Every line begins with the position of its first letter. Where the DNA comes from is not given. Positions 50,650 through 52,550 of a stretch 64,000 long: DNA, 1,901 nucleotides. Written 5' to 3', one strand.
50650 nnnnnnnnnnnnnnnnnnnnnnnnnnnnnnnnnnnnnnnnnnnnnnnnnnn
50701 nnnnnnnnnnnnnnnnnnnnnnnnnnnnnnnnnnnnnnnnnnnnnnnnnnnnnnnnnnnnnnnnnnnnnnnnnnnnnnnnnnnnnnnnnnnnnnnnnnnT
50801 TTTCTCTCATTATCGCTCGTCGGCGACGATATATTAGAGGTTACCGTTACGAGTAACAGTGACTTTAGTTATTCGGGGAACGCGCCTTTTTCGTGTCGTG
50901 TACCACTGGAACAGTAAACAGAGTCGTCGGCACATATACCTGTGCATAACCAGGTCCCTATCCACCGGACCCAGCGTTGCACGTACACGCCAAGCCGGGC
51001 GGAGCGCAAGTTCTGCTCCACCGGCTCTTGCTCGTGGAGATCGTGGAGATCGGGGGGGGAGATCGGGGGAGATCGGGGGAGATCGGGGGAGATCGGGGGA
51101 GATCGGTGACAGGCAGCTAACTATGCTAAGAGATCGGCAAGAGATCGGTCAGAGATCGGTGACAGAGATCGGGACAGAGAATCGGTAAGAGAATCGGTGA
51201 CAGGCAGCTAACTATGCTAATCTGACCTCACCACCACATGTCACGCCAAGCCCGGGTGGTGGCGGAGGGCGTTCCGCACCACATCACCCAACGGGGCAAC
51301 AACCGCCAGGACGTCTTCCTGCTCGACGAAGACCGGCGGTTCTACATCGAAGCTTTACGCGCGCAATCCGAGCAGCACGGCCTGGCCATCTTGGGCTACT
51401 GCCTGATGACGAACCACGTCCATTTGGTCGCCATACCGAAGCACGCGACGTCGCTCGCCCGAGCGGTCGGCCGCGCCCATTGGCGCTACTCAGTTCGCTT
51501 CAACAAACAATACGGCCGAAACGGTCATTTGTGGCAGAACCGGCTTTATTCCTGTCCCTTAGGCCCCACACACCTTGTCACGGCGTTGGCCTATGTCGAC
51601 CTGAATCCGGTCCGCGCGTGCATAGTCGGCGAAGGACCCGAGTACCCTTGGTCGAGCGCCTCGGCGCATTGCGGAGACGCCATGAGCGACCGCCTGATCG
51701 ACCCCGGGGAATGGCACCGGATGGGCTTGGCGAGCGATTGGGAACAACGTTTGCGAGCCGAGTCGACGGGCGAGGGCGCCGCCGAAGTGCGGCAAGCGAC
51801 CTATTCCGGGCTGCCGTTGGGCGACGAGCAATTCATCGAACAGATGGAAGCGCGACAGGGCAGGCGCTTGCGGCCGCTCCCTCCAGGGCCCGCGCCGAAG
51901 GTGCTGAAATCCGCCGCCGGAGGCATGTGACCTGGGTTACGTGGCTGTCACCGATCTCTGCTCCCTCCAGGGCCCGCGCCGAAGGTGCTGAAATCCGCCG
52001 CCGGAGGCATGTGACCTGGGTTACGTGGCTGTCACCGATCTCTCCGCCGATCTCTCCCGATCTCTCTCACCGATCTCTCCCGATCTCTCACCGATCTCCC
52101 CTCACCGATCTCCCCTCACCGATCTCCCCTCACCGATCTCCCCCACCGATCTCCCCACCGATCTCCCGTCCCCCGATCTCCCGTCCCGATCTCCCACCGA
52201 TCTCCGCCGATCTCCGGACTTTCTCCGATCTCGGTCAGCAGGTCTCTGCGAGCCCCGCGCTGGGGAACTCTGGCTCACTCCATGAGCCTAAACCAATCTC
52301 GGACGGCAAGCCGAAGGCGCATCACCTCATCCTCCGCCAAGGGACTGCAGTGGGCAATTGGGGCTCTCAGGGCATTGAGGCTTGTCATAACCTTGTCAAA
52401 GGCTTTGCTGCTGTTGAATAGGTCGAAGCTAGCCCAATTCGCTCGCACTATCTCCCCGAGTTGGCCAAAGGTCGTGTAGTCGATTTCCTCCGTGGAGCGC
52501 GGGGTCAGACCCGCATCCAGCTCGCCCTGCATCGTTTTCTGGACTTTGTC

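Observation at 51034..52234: Y1 (RAYT/IS200-like) transposase gene bracketed by mirror-image microsatellite arrays built from the outer 8 nt of its own inverted repeats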

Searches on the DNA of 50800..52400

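Call 63: search_rna_families(source=window, start=50800, end=52400, threshold=evalue, max_evalue=1)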
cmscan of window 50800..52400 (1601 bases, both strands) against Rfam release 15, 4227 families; matches with E-value up to 1: 0.
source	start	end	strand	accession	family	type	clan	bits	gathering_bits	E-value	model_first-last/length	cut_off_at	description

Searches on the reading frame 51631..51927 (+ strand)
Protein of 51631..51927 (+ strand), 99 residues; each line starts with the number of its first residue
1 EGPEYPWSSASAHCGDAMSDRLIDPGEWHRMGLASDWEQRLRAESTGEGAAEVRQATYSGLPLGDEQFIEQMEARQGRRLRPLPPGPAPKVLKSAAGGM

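Call 36: search_protein_families(library=pfam, proteins=[window:51631-51927:+], max_evalue=10)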
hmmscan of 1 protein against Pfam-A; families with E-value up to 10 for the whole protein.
seq(99 aa): 0 families
